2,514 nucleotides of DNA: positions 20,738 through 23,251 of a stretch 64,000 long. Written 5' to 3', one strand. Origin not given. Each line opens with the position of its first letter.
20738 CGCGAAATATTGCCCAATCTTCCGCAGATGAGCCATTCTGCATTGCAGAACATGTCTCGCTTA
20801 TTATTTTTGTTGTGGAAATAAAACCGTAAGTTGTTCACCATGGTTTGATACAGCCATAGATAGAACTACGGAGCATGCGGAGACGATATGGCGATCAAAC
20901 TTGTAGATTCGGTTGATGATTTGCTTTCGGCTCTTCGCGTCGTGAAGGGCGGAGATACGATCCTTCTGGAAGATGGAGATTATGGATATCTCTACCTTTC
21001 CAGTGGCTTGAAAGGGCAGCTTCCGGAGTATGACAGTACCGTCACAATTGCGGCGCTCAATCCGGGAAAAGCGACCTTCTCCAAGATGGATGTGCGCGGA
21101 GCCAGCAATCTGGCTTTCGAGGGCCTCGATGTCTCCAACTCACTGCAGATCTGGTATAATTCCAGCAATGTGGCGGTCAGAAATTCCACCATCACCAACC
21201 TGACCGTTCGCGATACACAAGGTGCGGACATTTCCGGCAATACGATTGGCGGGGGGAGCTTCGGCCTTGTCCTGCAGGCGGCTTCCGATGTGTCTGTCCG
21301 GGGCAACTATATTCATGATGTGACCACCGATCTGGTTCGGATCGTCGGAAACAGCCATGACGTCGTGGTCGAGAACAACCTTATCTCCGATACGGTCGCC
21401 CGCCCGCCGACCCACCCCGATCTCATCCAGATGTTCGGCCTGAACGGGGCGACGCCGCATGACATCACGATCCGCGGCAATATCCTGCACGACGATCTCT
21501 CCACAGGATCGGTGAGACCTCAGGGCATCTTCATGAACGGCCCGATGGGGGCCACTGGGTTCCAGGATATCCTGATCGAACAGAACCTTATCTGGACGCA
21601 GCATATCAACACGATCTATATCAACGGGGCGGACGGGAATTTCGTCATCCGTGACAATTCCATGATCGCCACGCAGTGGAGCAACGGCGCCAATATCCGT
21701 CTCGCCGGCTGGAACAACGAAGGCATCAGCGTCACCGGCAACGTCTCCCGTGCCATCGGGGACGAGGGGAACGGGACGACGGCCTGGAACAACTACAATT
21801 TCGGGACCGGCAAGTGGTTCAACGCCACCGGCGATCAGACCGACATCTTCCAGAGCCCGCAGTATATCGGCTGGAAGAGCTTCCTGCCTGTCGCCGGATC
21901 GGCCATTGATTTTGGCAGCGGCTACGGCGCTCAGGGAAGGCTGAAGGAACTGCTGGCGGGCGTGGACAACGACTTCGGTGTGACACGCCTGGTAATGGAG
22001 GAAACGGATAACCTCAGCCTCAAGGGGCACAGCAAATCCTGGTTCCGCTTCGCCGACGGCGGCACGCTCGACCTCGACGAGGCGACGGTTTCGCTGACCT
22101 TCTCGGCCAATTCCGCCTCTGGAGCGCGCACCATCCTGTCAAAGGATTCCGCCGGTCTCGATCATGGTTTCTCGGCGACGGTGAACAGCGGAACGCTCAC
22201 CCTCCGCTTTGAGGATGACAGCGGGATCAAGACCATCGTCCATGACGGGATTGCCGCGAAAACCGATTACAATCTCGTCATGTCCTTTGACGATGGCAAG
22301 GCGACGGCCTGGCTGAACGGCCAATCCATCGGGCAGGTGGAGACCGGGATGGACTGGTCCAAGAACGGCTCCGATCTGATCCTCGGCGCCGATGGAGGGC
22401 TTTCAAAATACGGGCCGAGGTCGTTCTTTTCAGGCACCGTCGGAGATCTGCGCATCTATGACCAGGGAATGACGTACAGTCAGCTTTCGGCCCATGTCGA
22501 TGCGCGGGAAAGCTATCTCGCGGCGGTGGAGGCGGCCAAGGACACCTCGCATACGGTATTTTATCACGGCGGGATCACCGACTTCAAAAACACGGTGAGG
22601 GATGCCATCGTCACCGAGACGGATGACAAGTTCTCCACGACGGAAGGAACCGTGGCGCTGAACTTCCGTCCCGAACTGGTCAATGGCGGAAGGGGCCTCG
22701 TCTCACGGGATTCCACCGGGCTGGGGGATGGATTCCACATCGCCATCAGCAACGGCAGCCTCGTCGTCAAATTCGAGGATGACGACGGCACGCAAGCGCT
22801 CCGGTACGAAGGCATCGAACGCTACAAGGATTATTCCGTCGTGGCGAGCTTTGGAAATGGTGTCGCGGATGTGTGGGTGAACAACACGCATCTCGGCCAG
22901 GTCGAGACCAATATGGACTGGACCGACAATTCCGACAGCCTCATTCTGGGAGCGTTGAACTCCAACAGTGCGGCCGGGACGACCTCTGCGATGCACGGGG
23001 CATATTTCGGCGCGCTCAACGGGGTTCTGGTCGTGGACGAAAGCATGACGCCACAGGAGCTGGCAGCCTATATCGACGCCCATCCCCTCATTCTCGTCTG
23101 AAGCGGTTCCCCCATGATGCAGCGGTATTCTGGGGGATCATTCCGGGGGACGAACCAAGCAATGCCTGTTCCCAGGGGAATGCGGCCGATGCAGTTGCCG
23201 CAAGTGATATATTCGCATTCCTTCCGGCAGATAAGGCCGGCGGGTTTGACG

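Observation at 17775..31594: Two paralogous two-gene modules (large SGNH/SASA-like protein + beta-helix/LamG protein) bracketing manC and an acetyltransferase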

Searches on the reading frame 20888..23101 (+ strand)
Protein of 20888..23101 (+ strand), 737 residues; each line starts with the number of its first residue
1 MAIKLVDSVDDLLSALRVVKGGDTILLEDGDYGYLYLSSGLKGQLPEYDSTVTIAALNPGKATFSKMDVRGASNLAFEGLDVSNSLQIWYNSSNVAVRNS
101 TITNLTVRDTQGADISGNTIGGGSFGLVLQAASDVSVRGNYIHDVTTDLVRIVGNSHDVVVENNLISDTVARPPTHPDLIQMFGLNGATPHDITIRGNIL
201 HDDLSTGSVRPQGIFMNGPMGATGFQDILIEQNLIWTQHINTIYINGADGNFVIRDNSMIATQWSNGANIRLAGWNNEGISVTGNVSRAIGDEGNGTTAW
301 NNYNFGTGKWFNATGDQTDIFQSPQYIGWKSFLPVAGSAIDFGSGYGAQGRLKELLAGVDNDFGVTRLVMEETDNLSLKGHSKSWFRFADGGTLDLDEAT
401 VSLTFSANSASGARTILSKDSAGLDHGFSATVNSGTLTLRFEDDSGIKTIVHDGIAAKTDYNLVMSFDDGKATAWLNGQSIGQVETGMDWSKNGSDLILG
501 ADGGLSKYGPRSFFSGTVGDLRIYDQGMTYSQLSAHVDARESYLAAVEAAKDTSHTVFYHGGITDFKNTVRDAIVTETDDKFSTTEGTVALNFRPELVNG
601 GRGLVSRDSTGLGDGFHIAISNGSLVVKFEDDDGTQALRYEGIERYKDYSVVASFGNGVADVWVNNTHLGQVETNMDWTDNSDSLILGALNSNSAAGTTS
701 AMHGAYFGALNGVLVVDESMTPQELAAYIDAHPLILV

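Call 9: search_protein_families(library=pfam, proteins=[window:20888-23101:+], max_evalue=0.1)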
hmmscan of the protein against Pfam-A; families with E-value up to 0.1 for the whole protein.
window:20888-23101:+ (737 aa): 4 families
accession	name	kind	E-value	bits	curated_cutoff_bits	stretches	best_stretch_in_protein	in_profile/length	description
PF13229.12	Beta_helix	-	9.9e-08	32.2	25.9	1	89-258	5-157/158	Right handed beta helix region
PF22875.4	Glu2-Pro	-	0.0069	16.9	27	0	461-488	93-120/130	Glu2-Pro domain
PF14592.12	Chondroitinas_B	-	0.0081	15.6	24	1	6-71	1-66/426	Chondroitinase B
PF02210.31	Laminin_G_2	-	0.05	14.5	22.9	0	611-713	16-121/126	Laminin G domain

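Call 13: search_protein_families(library=ncbifam, proteins=[window:20888-23101:+], max_evalue=0.1)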
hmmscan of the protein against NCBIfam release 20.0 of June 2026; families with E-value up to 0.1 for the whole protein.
window:20888-23101:+ (737 aa): 1 family
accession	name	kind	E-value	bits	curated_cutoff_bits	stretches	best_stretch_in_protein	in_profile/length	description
TIGR04247.1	NosD_copper_fam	subfamily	0.025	13.2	300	1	102-167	75-146/377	nitrous oxide reductase family maturation protein NosD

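Call 21: find_homologous_proteins(query=window:20888-23101:+, max_evalue=0.001)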
Query window:20888-23101:+ (737 aa): 31 proteins with E <= 0.001 among 8000 candidates.
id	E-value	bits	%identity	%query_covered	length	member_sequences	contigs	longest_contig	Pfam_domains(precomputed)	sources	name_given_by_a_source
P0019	0.0e+0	1640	100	100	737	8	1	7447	PF13229.13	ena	-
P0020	0.0e+0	1181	72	100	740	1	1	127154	PF13229.13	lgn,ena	-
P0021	3.0e-222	758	50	100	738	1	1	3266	PF13229.13,PF13385.14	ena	-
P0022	1.4e-219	749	50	100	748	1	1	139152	PF13229.13,PF13385.14,PF14592.13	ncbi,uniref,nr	ncbi:hypothetical protein CDV52_08985 [Haematobacter missouriensis]|uniref:Uncharacterized protein n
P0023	3.5e-209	715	48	100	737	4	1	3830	PF13229.13,PF13385.14,PF02210.32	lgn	-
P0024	3.4e-207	708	47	100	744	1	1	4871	PF13229.13,PF13385.14,PF02210.32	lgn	-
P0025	6.2e-196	671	46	100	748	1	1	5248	PF13229.13,PF13385.14,PF02973.23,PF14592.13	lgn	-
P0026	4.6e-106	374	41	73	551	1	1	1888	PF13229.13,PF13385.14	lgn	-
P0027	8.2e-106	373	33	98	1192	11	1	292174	PF13229.13,PF02210.32,PF00353.26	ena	-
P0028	1.1e-101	359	40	70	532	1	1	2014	PF13229.13,PF22842.4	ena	-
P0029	2.6e-98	348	40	73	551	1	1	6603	PF13385.14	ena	-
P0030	6.1e-96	340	38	73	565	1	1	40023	PF13229.13,PF13385.14,PF14592.13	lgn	-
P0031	1.1e-95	340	40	74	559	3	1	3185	PF13229.13,PF13385.14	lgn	-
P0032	1.9e-95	339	37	73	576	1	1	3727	PF13229.13,PF13385.14,PF05048.20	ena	-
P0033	3.2e-95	338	38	73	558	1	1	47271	PF13229.13,PF13385.14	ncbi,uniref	ncbi:LamG-like jellyroll fold domain-containing protein [Neotabrizicola sp. sgz301269]|uniref:LamG-l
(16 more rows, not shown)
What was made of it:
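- Seven homologues carry RTX repeats (call 21).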

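Call 40: search_protein_families(library=phrogs, proteins=[window:20888-23101:+], max_evalue=0.01)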
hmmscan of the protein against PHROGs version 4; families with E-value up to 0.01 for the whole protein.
window:20888-23101:+ (737 aa): 1 family
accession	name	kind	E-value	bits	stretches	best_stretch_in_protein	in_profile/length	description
phrog_17347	-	unknown function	0.00012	22.8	0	452-533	123-201/312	-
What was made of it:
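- Tried and rejected: Pfam, NCBIfam and PHROG scans of the large proteins gave nothing above threshold (calls 9, 13, 40).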

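Call 51: search_solved_structures(query=A3, max_evalue=10, show_alignments=3)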
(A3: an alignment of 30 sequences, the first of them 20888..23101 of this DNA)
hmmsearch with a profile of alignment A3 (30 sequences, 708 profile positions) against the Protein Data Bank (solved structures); distinct sequences matched with E-value up to 10: 12.
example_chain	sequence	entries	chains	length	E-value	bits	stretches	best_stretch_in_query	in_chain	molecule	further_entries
2v73_A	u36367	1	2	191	0.00034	22.5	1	373-530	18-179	PUTATIVE EXO-ALPHA-SIALIDASE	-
7o79_A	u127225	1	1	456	0.0039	19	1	5-95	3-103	Poly(Beta-D-mannuronate) lyase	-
7o78_A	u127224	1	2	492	0.0047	18.8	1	5-79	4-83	Polysaccharide lyase from Pseudopedobacter saltans, Pedsa3807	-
5zky_A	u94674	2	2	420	0.0093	17.8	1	100-163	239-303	DFA-IIIase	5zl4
5zl5_A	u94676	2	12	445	0.0097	17.7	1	100-163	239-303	DFA-IIIase C387A mutant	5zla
5zks_A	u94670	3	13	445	0.01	17.7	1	100-163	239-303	DFA-IIIase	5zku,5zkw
1ofl_A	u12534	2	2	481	0.011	17.6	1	7-83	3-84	CHONDROITINASE B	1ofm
1dbg_A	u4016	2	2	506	0.011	17.6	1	7-83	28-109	CHONDROITINASE B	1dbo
7dmk_A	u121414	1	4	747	0.011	17.5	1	12-98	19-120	BcAlyPL6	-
8wm1_A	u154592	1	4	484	0.025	16.3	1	91-139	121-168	3-dehydroshikimate dehydratase (DHS dehydratase)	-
3sh4_A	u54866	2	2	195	0.36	12.5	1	397-522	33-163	LG3 peptide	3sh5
7c7d_A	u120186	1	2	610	0.7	11.6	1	119-204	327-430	alpha-1,3-glucanase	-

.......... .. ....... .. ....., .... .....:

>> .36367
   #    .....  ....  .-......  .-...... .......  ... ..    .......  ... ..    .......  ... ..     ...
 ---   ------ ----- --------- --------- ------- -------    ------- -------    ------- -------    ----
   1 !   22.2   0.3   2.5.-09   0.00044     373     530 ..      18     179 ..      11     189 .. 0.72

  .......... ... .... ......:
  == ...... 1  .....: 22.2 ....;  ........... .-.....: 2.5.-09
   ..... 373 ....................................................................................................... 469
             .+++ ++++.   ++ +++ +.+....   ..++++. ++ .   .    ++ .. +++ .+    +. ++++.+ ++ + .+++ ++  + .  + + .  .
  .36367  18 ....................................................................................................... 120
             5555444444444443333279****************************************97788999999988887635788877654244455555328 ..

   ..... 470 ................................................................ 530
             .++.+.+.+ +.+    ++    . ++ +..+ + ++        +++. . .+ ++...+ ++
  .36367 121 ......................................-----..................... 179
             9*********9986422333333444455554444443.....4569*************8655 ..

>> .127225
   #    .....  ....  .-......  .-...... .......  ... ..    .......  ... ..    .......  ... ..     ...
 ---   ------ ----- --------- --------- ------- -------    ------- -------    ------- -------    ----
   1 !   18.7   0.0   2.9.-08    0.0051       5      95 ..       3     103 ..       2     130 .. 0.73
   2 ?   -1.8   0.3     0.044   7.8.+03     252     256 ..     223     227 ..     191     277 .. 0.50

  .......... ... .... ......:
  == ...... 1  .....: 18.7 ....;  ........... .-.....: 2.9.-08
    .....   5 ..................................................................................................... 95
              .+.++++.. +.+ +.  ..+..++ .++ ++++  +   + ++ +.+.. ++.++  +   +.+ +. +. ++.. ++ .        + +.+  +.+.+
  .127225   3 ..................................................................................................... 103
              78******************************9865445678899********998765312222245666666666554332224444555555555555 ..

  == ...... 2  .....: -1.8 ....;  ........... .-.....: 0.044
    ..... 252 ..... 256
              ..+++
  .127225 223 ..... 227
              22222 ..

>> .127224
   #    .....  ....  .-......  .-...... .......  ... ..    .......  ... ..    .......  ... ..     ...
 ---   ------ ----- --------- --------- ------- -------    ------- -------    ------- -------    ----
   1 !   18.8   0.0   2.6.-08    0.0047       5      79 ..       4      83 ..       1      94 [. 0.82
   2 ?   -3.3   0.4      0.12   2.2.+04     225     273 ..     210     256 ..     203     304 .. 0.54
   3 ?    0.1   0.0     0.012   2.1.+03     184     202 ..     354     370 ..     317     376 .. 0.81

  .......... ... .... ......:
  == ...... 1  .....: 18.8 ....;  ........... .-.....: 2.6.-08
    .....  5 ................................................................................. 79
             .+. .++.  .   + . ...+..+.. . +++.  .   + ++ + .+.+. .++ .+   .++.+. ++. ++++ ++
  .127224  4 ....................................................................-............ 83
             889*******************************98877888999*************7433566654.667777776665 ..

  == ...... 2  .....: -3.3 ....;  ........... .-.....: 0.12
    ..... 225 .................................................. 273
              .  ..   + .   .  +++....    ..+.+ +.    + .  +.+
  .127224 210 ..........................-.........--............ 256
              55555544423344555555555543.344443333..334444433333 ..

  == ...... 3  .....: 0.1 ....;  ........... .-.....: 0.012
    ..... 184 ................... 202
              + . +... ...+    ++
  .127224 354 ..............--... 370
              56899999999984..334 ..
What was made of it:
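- On PL6 lyases (chondroitinase B / alginate lyase): PDB profile hits to PL6 cover only the N-terminal cap, about query positions 5-98, at E 0.004-0.011 (call 51).
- The weak sequence hits are to the N-terminal cap of PL6 lyases (calls 9, 51).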

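Call 56: predict_structure(alignment_id=A3)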
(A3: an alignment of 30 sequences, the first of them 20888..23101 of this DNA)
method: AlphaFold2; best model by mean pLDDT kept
length: 737 residues; sequences in the alignment: 30
mean_pLDDT: 91.1   pTM: 0.87
mean pLDDT of the five models: 91.1, 90.5, 90.2, 90.2, 89.3
residues with pLDDT >= 90: 505; 70-90: 210; 50-70: 22; < 50: 0
segments of 3 or more residues with pLDDT < 50: none
pLDDT, mean of each block of 10 residues (from residue 1): 90 91 94 93 82 92 96 96 97 97 98 97 95 97 95 98 94 92 95 97 83 94 89 94 90 96 86 84 94 86 75 73 85 92 94 84 84 90 86 86 95 91 80 95 92 96 93 96 93 88 69 93 91 88 80 88 92 90 94 94 93 88 96 94 93 97 96 94 94 90 95 95 93 88
secondary structure, 60 per line:
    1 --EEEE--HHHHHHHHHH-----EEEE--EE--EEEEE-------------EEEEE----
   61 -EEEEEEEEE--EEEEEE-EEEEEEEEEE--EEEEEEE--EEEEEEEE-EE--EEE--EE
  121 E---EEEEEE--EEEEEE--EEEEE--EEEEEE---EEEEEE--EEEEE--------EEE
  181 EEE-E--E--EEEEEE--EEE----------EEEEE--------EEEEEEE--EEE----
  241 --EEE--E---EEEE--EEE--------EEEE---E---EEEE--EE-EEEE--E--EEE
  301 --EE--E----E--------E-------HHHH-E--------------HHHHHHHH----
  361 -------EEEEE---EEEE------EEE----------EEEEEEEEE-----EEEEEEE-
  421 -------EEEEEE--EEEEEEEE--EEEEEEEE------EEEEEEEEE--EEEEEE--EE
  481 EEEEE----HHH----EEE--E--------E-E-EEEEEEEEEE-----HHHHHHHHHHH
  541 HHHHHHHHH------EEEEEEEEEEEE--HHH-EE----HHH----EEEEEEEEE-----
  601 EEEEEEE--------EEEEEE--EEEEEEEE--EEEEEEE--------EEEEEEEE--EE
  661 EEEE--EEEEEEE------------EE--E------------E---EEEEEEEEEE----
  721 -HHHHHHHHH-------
elements in order (helices of 4 or more, strands of 3 or more residues): E3-6 H9-18 E24-27 E34-38 E52-56 E62-70 E73-78 E80-89 E92-98 E101-108 E114-116 E119-121 E125-130 E133-138 E141-145 E148-153 E157-162 E165-169 E178-183 E191-196 E199-201 E212-216 E225-231 E234-236 E243-245 E252-255 E258-260 E269-272 E280-283 E289-292 E298-300 H329-332 H349-356 E368-372 E376-379 E386-388 E399-407 E413-419 E428-433 E436-443 E446-453 E460-468 E471-476 E479-485 E497-499 E515-524 H530-549 E556-567 E587-595 E601-607 E616-621 E624-631 E634-640 E649-656 E659-664 E667-673 E707-716 H722-730
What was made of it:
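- The model has pLDDT 91 (call 56).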

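Call 59: fold_search(model_id=the predicted structure, library=pdb)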
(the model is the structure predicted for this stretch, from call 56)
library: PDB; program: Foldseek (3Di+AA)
matches with E <= 10: 1850; with E <= 0.001: 405
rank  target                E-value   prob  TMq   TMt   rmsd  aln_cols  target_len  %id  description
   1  2jd4_A                1.1e-14  1.00  0.18  0.33  17.7       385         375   14  Mouse laminin alpha1 chain, domains LG4-5 (released 2007-02-27)
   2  5ik7_B                1.1e-13  1.00  0.18  0.33  15.9       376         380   13  Laminin A2LG45 I-form, Apo. (released 2016-08-10)
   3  6cw1_A                1.3e-13  1.00  0.17  0.32  17.1       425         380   14  Crystal structure of Neurexin-1 alpha ectodomain fragment, L2-L3 (released 2018-09-19)
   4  1dyk                  1.8e-13  1.00  0.18  0.34  16.1       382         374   12  Laminin alpha 2 chain LG4-5 domain pair (released 2001-02-04)
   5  5ik7_A                2.5e-13  1.00  0.18  0.33  16.2       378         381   13  Laminin A2LG45 I-form, Apo. (released 2016-08-10)
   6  5ik8_B                2.7e-13  1.00  0.19  0.35  16.1       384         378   13  Laminin A2LG45 I-form, G6/7 bound. (released 2016-08-10)
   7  1okq                  2.8e-13  1.00  0.19  0.34  16.1       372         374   13  LAMININ ALPHA 2 CHAIN LG4-5 DOMAIN PAIR, CA1 SITE MUTANT (released 2003-09-11)
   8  6cw1_B                3.1e-13  1.00  0.17  0.31  17.2       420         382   14  Crystal structure of Neurexin-1 alpha ectodomain fragment, L2-L3 (released 2018-09-19)
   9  5ik4                  5.8e-13  1.00  0.19  0.34  16.2       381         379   13  Laminin A2LG45 C-form, Apo. (released 2016-08-10)
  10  3asi                  8.5e-13  1.00  0.17  0.31  18.3       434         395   18  Alpha-Neurexin-1 ectodomain fragment; LNS5-EGF3-LNS6 (released 2011-04-13)
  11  2jd4_B                9.3e-13  1.00  0.18  0.33  16.8       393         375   14  Mouse laminin alpha1 chain, domains LG4-5 (released 2007-02-27)
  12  3r05_A                1.3e-12  1.00  0.18  0.14  16.3       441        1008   17  Structure of neurexin 1 alpha (domains LNS1-LNS6), with splice insert SS3 (released 2011-06-15)
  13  3qcw_A                3.4e-12  1.00  0.18  0.14  16.1       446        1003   17  Structure of neurexin 1 alpha (domains LNS1-LNS6), no splice inserts (released 2011-06-15)
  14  3poy_A                4.3e-12  1.00  0.17  0.13  23.3       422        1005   14  Crystal Structure of the alpha-Neurexin-1 ectodomain, LNS 2-6 (released 2011-06-08)
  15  5xau_D                5.6e-12  1.00  0.17  0.21  18.9       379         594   12  Crystal structure of integrin binding fragment of laminin-511 (released 2017-09-20)
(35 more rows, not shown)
